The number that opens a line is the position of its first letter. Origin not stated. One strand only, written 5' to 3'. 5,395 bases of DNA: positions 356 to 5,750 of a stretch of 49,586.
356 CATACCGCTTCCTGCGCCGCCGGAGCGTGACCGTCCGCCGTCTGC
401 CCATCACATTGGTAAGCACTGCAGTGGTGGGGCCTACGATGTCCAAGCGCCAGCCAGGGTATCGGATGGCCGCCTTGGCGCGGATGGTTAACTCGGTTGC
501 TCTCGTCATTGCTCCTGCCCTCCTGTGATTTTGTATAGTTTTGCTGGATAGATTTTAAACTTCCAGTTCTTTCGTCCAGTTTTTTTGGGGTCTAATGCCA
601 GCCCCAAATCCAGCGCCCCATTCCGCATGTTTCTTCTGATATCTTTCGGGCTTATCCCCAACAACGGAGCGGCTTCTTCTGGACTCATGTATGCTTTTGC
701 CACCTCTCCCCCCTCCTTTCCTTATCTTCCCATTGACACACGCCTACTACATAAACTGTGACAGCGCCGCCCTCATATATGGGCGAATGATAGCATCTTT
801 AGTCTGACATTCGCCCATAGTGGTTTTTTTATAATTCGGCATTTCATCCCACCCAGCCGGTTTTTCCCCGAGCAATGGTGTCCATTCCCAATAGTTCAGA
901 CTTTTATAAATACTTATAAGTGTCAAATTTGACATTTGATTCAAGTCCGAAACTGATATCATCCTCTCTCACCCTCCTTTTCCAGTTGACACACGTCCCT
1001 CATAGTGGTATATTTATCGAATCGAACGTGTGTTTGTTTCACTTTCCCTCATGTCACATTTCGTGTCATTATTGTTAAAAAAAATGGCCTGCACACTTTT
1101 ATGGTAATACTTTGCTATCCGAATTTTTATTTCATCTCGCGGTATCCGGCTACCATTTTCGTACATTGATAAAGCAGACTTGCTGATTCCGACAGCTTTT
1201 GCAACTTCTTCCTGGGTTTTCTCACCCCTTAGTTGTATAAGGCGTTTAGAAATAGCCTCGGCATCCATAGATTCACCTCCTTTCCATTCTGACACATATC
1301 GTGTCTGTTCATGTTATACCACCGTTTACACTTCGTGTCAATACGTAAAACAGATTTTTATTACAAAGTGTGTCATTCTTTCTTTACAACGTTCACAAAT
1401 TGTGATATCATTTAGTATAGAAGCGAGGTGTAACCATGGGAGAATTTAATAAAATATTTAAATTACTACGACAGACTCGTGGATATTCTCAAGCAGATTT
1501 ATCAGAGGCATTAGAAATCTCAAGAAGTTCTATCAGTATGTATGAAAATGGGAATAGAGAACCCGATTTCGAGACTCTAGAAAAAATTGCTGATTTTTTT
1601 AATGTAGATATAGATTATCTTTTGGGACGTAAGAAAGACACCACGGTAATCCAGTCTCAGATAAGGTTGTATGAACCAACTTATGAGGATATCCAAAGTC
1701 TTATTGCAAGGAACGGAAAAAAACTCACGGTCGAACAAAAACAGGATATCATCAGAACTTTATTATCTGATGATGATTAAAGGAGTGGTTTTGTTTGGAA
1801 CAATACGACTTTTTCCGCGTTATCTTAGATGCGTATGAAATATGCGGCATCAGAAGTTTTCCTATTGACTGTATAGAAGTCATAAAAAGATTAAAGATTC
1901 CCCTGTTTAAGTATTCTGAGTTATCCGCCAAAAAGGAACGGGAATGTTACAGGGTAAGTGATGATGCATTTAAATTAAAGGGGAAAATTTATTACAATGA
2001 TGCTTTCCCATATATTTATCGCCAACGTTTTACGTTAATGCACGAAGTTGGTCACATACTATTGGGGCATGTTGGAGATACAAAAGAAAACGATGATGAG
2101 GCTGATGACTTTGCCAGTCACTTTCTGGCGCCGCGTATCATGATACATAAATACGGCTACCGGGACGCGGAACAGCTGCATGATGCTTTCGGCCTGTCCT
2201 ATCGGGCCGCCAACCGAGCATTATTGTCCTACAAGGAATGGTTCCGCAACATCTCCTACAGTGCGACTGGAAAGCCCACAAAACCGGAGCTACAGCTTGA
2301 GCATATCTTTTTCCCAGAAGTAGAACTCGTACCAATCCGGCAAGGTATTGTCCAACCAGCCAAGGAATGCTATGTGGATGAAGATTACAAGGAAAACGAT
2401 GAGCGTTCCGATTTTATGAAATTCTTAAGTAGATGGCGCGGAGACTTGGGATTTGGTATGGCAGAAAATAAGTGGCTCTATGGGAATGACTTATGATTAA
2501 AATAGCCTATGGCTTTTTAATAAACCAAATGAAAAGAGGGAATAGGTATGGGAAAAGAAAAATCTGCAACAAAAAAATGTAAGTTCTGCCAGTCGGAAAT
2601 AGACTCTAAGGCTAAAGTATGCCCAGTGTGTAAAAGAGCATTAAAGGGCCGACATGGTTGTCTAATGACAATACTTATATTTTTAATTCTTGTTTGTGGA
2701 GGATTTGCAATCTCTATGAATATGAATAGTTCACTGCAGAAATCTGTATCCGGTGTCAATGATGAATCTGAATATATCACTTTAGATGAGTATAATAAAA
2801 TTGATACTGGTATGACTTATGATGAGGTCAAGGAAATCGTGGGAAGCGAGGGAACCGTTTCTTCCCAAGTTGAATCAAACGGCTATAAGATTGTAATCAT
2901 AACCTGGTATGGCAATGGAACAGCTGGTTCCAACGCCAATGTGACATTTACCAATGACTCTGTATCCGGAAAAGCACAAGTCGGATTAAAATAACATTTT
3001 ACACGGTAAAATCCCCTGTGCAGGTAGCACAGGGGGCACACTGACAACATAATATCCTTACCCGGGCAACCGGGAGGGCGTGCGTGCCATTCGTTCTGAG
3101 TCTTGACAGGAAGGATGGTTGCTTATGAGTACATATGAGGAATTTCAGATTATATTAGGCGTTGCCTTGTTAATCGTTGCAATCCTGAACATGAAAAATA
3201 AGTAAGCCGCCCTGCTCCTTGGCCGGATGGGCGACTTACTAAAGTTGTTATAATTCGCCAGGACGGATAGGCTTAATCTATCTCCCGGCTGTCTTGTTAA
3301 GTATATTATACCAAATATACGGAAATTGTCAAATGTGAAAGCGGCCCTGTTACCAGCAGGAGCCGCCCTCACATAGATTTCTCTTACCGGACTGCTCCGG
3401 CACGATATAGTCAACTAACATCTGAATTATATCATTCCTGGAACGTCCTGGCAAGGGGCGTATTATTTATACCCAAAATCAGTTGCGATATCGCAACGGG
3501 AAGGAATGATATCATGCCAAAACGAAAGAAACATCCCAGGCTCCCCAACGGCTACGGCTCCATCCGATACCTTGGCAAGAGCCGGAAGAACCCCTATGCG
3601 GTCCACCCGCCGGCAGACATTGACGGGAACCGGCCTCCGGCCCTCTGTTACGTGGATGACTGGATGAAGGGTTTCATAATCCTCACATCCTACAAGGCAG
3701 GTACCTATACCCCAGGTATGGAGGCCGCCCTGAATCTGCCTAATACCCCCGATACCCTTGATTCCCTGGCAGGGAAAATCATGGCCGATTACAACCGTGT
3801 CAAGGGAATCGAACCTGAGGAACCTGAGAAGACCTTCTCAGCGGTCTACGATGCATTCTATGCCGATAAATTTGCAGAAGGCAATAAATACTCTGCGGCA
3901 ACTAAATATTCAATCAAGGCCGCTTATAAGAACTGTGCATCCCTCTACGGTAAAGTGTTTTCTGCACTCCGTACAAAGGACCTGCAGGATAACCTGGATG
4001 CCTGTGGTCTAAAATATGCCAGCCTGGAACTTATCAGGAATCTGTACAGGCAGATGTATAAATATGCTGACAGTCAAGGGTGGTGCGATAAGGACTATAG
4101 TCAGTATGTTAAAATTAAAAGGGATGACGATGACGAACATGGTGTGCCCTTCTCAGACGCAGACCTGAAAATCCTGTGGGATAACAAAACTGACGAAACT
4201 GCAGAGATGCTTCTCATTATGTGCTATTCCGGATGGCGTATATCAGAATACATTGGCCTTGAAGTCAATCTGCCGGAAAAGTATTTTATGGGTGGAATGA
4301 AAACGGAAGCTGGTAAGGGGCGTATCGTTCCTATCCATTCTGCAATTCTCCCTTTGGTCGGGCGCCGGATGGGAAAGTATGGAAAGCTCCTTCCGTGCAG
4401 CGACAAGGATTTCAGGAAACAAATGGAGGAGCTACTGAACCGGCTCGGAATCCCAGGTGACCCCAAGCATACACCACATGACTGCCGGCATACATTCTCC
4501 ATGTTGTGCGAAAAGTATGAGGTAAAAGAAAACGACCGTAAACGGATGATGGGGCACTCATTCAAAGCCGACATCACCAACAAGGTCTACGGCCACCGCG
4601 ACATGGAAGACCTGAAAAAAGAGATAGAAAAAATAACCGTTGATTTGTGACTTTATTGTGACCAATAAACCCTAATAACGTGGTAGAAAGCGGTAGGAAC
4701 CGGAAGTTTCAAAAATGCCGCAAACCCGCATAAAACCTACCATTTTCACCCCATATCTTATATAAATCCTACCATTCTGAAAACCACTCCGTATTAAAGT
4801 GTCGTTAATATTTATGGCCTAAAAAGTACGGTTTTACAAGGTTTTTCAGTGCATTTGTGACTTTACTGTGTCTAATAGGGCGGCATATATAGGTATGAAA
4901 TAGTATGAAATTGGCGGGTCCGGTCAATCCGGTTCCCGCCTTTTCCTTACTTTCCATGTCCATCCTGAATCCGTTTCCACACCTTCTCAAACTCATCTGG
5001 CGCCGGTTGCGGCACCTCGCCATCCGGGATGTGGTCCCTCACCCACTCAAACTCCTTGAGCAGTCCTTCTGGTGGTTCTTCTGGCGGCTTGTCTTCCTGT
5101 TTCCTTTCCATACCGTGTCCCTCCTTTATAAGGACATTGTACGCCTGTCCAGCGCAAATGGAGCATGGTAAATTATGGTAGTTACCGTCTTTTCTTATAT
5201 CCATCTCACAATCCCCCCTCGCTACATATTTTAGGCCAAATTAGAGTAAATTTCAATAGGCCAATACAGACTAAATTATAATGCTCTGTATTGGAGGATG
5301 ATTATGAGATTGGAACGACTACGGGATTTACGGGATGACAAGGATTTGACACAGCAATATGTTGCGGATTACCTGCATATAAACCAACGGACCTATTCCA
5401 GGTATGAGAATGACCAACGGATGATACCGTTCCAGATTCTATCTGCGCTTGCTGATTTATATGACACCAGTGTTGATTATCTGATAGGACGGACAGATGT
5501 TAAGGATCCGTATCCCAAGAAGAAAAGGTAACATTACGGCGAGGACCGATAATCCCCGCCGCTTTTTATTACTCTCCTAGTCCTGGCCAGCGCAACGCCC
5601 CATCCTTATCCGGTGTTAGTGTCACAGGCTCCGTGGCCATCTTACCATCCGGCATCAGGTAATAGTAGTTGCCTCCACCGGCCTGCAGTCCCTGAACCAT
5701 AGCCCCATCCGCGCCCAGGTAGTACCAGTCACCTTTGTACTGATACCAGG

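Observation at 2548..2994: Lysogeny-region moron: zinc-ribbon, single TM, extracytoplasmic BLIP-like domain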

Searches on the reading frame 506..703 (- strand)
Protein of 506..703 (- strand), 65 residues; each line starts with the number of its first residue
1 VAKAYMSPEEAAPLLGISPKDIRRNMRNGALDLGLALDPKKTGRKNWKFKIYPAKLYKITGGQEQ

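Call 3: search_protein_families(library=pfam, proteins=[window:506-703:-], max_evalue=1)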
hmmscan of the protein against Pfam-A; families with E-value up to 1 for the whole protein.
window:506-703:- (65 aa): 3 families
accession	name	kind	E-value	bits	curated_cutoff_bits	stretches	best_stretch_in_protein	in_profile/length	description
PF12728.13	HTH_17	-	0.00044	20.9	27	1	5-31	1-27/51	Helix-turn-helix domain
PF20432.4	Xre-like-HTH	-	0.1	13.4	25.8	1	4-32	22-49/63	Antitoxin Xre-like helix-turn-helix domain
PF20132.4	DUF6522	-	0.1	12.8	25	1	9-31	16-38/88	Family of unknown function (DUF6522)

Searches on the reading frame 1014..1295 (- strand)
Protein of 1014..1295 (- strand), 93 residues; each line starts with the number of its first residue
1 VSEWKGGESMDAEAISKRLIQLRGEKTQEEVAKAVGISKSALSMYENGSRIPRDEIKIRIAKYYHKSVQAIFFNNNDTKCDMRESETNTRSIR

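Call 3: search_protein_families(library=pfam, proteins=[window:1014-1295:-], max_evalue=1)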
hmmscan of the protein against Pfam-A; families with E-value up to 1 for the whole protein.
window:1014-1295:- (93 aa): 12 families
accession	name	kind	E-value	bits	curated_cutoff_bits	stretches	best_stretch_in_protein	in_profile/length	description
PF01381.28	HTH_3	-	2.4e-12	47.1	23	1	26-69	10-53/55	Helix-turn-helix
PF13560.12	HTH_31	-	2.9e-08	34.3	27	1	21-65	8-55/64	Helix-turn-helix domain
PF12844.13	HTH_19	-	2.6e-06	27.7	30.2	1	23-64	8-51/64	Helix-turn-helix domain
PF07022.19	Phage_CI_repr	-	0.0021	18.8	22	1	17-64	4-50/65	Bacteriophage CI repressor helix-turn-helix domain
PF14549.12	P22_Cro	-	0.0077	16.4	30.2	1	27-54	11-36/60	DNA-binding transcriptional regulator Cro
PF24034.1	DUF7343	-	0.017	15.4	27.6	1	11-44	4-37/62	Domain of unknown function (DUF7343)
PF13412.12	HTH_24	-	0.028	14.4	21.9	1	19-43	11-35/48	Winged helix-turn-helix DNA-binding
PF05269.17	Phage_CII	-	0.029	15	21.3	1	11-46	9-44/91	Bacteriophage CII protein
PF13443.12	HTH_26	-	0.035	14.8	22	1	19-57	5-44/63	Cro/C1-type HTH DNA-binding domain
PF22495.2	HTH_92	-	0.039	13.7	27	1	33-53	16-36/45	RsaL-like HTH domain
PF04545.22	Sigma70_r4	-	0.064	13.2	24.1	1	24-41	19-36/50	Sigma-70, region 4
PF01282.25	Ribosomal_S24e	-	0.071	13.7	24.5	1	45-86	22-63/95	Ribosomal protein S24e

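Call 4: search_protein_families(library=phrogs, proteins=[window:1014-1295:-], max_evalue=0.1)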
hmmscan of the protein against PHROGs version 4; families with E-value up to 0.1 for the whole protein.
window:1014-1295:- (93 aa): 31 families (the best 25 are shown)
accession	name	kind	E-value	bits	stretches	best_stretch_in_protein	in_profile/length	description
phrog_8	-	transcription regulation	1.8e-13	51.7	1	8-75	70-139/346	transcriptional regulator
phrog_3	-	transcription regulation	1.8e-11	45.4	1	9-87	83-161/430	transcriptional repressor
phrog_4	-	transcription regulation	1.3e-08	35.3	1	10-74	130-194/400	transcriptional repressor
phrog_7241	-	transcription regulation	3.4e-08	34.6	1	27-66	76-115/122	transcriptional regulator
phrog_2439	-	transcription regulation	2e-07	31.2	1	23-87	18-85/367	transcriptional regulator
phrog_2967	-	transcription regulation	2.9e-07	31.3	1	10-65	6-63/225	transcriptional regulator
phrog_3037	-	transcription regulation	3e-06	28.2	1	11-86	14-89/189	transcriptional repressor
phrog_1124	-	transcription regulation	6.6e-06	26.8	1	12-71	6-66/177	transcriptional regulator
phrog_6499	-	transcription regulation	1.5e-05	25.4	1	26-66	26-66/157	transcriptional regulator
phrog_296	-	integration and excision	2e-05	24.5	1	4-67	217-283/626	DNA transposition protein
phrog_5823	-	transcription regulation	5.5e-05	23.5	1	13-76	5-71/404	transcriptional regulator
phrog_2328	-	transcription regulation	6.3e-05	23.8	1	7-61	8-64/128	transcriptional repressor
phrog_638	-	transcription regulation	0.00018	22.4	1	24-62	16-54/145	transcriptional regulator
phrog_3949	-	transcription regulation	0.00024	22.2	1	18-73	19-74/161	transcriptional repressor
phrog_35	-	transcription regulation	0.00058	21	1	26-56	87-116/181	transcriptional repressor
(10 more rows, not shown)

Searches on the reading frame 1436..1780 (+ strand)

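Call 3: search_protein_families(library=pfam, proteins=[window:1436-1780:+], max_evalue=1)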
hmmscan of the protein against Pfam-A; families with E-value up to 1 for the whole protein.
window:1436-1780:+ (114 aa): 19 families
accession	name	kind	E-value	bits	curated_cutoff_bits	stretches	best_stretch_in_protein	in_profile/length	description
PF01381.28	HTH_3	-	1.7e-19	70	23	1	9-62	2-55/55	Helix-turn-helix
PF12844.13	HTH_19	-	4.6e-16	58.9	30.2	1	8-63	4-59/64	Helix-turn-helix domain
PF13560.12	HTH_31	-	1.8e-11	44.6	27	1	9-58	7-57/64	Helix-turn-helix domain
PF13443.12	HTH_26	-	4.2e-10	40.2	22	1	11-68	5-63/63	Cro/C1-type HTH DNA-binding domain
PF08279.18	HTH_11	-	0.00035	20.8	25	1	5-33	3-32/55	HTH domain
PF07022.19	Phage_CI_repr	-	0.0024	18.6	22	1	18-68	14-63/65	Bacteriophage CI repressor helix-turn-helix domain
PF13412.12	HTH_24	-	0.0041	17.1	21.9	1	6-34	7-35/48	Winged helix-turn-helix DNA-binding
PF04545.22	Sigma70_r4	-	0.0094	15.9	24.1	1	11-37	15-41/50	Sigma-70, region 4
PF16677.11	GP3_package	-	0.014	16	29.4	1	14-54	31-71/105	DNA-packaging protein gp3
PF01022.26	HTH_5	-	0.03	14.6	22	1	6-35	6-34/47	Bacterial regulatory protein, arsR family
PF08667.16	BetR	-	0.064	13.8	21.6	1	19-70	25-76/148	BetR domain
PF13384.12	HTH_23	-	0.072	13.4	24.6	1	7-34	10-35/50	Homeodomain-like domain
PF00157.23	Pou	-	0.079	13.3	27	1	1-27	6-32/72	Pou domain - N-terminal to homeobox domain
PF21476.4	PF0610-like_N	-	0.088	13.5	33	1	6-33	5-31/50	PF0610-like, N-terminal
PF13413.12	HTH_25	-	0.11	12.8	24.6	1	11-40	5-34/62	Helix-turn-helix domain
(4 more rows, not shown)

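Call 4: search_protein_families(library=phrogs, proteins=[window:1436-1780:+], max_evalue=0.1)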
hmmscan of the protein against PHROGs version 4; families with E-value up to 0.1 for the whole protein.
window:1436-1780:+ (114 aa): 46 families (the best 25 are shown)
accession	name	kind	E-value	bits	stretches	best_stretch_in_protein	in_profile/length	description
phrog_8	-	transcription regulation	5.9e-26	92.7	1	3-98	76-172/346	transcriptional regulator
phrog_2967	-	transcription regulation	2.5e-16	60.9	1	3-102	10-110/225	transcriptional regulator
phrog_3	-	transcription regulation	6.4e-16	60.1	1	4-79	89-163/430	transcriptional repressor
phrog_2439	-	transcription regulation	5.7e-15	56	1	8-110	12-105/367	transcriptional regulator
phrog_4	-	transcription regulation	3.5e-14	53.6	1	6-72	139-201/400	transcriptional repressor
phrog_1373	-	transcription regulation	1.4e-11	45.7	1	9-71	69-131/166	transcriptional regulator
phrog_2328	-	transcription regulation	4.5e-09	37.2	1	10-64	22-76/128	transcriptional repressor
phrog_7241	-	transcription regulation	4.9e-09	37.3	1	7-63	65-121/122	transcriptional regulator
phrog_5823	-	transcription regulation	9.8e-09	35.8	1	9-68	12-72/404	transcriptional regulator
phrog_3037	-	transcription regulation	1.8e-07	32.2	1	7-109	18-123/189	transcriptional repressor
phrog_1994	-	DNA, RNA and nucleotide metabolism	2.8e-07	31.6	1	9-71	5-67/170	DNA binding protein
phrog_1124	-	transcription regulation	1.1e-06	29.3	1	11-56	16-60/177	transcriptional regulator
phrog_4583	-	transcription regulation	3.9e-06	27.8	1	14-69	21-76/81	transcriptional repressor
phrog_147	-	transcription regulation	7.2e-06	27.3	1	4-53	5-57/100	transcriptional regulator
phrog_17822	-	unknown function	1.1e-05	25.8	1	12-67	16-70/267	-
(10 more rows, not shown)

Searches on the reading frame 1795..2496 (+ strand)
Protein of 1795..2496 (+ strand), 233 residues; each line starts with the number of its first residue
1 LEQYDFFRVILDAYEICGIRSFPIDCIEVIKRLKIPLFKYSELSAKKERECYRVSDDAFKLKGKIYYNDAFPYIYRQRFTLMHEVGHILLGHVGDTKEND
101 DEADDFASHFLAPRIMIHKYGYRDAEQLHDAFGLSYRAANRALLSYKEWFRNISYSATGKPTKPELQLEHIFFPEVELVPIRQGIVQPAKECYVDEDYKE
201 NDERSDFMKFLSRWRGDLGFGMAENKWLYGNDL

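Call 3: search_protein_families(library=pfam, proteins=[window:1795-2496:+], max_evalue=1)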
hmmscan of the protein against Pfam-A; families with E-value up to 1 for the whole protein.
window:1795-2496:+ (233 aa): 2 families
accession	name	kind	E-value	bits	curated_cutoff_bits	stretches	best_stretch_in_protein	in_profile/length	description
PF06114.19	Peptidase_M78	-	4.1e-10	40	22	1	75-143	40-122/123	IrrE N-terminal-like domain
PF14247.12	DUF4344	-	0.096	12.9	29.6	1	75-112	91-130/220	Putative metallopeptidase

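Call 4: search_protein_families(library=phrogs, proteins=[window:1795-2496:+], max_evalue=0.1)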
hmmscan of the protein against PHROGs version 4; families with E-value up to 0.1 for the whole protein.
window:1795-2496:+ (233 aa): 5 families
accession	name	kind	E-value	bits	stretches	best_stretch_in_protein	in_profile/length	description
phrog_1914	-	unknown function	5e-22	79.7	1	16-150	22-181/222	-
phrog_87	-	other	4.7e-15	56.9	1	11-166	29-185/227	metallo-protease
phrog_19315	-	unknown function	2.5e-12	47.5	1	18-145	26-178/348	-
phrog_2439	-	transcription regulation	5.4e-12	46.3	1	74-120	194-248/367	transcriptional regulator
phrog_1516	-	unknown function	0.012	16.2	1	64-97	75-106/227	-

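Call 41: search_protein_families(library=padloc, proteins=[window:1795-2496:+], max_evalue=0.01)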
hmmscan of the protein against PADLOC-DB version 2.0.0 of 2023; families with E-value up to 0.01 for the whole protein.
window:1795-2496:+ (233 aa): 14 families
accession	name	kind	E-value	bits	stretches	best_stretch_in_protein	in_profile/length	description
PDLC04141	capP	-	2.5e-09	35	1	17-147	16-154/242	capP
PDLC03953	RmrA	-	3.8e-09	34.3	1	76-136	207-273/373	-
PDLC03943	RmrA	-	5.9e-08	30.2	1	67-125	182-242/370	-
PDLC03949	RmrA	-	2.2e-07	28.1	1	76-124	188-238/363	-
PDLC03945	RmrA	-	0.00013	19.3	1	76-116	207-255/394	-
PDLC03011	peptidase_U41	-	0.00014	19.5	1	78-109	160-193/378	-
PDLC03950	RmrA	-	0.00016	18.8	1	65-115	184-242/369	-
PDLC03946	RmrA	-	0.00017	18.4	1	76-117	189-233/357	-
PDLC03944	RmrA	-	0.00023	18.3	1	74-116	196-247/384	-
PDLC03954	RmrA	-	0.00059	16.9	1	76-114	207-254/380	-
PDLC03952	RmrA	-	0.00078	16.4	1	76-119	219-271/395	-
PDLC03947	RmrA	-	0.00086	16.2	1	75-114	206-254/383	-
PDLC03955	RmrA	-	0.0013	16.1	1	76-119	213-258/371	-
PDLC03948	RmrA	-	0.0035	14.3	1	74-113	204-252/397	-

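Call 47: find_related_loci(query=window:1795-2496:+, collection=viral_contigs, flank=5000)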
Query window:1795-2496:+ (233 aa) in viral_contigs; peptide patterns used: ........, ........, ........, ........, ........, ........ (x = any residue, [..] = any of these).
10 stretches matched a pattern; 10 encode a relative of the query (tblastn E <= 1e-3); 10 distinct loci.
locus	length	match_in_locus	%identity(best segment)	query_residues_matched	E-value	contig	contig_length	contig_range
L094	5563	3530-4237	83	1-233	2e-136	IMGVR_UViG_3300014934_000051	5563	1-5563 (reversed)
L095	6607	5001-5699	78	1-233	6e-127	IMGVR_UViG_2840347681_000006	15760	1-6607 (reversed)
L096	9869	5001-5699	78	1-233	6e-127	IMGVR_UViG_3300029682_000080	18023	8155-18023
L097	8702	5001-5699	78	1-233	7e-127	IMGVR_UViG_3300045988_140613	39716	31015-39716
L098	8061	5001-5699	76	1-233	5e-125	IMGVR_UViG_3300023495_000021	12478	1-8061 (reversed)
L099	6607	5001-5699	76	1-233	5e-125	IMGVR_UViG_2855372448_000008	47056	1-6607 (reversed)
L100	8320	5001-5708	75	1-233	5e-124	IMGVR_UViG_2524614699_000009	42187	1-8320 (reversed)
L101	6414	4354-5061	76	1-233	4e-123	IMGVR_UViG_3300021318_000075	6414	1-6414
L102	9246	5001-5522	68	1-176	7e-82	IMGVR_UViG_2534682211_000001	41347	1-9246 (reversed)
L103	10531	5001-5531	67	1-178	2e-80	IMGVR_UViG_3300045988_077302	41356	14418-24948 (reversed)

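Call 50: search_protein_families(library=pfam, proteins=[L094:4288-4848:+, L094:5018-5383:+, L096:5756-6265:+, L096:6290-6607:+, L100:5767-6132:+, L100:6157-7107:+, L101:5126-5818:+, L102:5726-6562:+, L103:5697-6452:+], max_evalue=0.01)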
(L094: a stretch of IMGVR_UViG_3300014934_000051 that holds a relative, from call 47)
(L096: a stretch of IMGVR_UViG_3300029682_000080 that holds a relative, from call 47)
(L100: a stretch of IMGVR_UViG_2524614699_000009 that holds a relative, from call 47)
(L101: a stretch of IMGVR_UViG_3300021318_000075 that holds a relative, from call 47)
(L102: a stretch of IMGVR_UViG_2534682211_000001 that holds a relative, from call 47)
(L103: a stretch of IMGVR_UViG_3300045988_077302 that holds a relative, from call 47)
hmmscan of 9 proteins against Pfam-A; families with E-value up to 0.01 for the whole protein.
L094:4288-4848:+ (186 aa): 2 families
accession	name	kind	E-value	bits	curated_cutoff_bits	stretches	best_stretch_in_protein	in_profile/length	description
PF01473.26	Choline_bind_1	-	0.00011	22.8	20.5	1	50-65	4-19/19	Putative cell wall binding repeat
PF19127.6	Choline_bind_3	-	0.00076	19.8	27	1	49-71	4-26/47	Choline-binding repeat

L094:5018-5383:+ (121 aa): 0 families

L096:5756-6265:+ (169 aa): 2 families
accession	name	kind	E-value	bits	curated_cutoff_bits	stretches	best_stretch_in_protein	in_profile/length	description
PF01473.26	Choline_bind_1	-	1.4e-12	47.7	20.5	2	65-84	1-19/19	Putative cell wall binding repeat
PF19127.6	Choline_bind_3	-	3.6e-12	46.5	27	1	47-84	4-42/47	Choline-binding repeat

L096:6290-6607:+ (105 aa): 3 families
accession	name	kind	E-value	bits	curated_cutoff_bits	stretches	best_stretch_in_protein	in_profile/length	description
PF05987.18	DUF898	-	2.6e-11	43.7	28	1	57-104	3-50/336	Bacterial protein of unknown function (DUF898)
PF20403.5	DUF6693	-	2e-05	25.2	31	1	58-104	2-48/104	Family of unknown function (DUF6693)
PF14018.11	DUF4234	-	0.0026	18.3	25.3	1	70-90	2-22/70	Domain of unknown function (DUF4234)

L100:5767-6132:+ (121 aa): 0 families

L100:6157-7107:+ (316 aa): 0 families

L101:5126-5818:+ (230 aa): 2 families
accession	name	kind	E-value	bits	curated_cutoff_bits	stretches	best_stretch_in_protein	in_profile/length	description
PF06401.16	Alpha-2-MRAP_C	-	0.0076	16.8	24.3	0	52-151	21-115/213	Alpha-2-macroglobulin RAP, C-terminal domain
PF03843.18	Slp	-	0.0081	16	22.5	0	129-167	16-54/153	Outer membrane lipoprotein Slp family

L102:5726-6562:+ (278 aa): 1 family
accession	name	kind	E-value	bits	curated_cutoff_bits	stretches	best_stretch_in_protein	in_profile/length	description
PF02452.23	PemK_toxin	-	1.2e-14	54.8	23.1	1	69-130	1-62/109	PemK-like, MazF-like toxin of type II toxin-antitoxin system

L103:5697-6452:+ (251 aa): 4 families
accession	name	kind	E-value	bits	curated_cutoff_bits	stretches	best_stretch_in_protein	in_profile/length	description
PF09845.14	OapC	-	0.00031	21.4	23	1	5-87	3-95/133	Origin-associated protein OapC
PF01155.25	HypA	-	0.0025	18.3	28.9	1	3-37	70-106/112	Hydrogenase/urease nickel incorporation, metallochaperone, hypA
PF12773.13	DZR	-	0.0056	17.2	27.3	1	4-24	25-45/45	Double zinc ribbon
PF13240.11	Zn_Ribbon_1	-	0.0067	16.6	25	0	5-26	1-22/23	zinc-ribbon domain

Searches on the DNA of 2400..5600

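Call 16: search_rna_families(source=window, start=2400, end=5600, threshold=evalue, max_evalue=1)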
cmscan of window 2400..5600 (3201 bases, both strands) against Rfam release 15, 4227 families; matches with E-value up to 1: 2.
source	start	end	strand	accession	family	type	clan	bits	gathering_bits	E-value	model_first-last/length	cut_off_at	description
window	5401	5484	+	RF01563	DdR13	Gene; snRNA; snoRNA; CD-box;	-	19.3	65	0.99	1-80/80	no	Dictyostelium snoRNA DdR13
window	3075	3213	+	RF01412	BsrG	Gene; sRNA;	-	17.6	55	0.35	23-156/259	no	BsrG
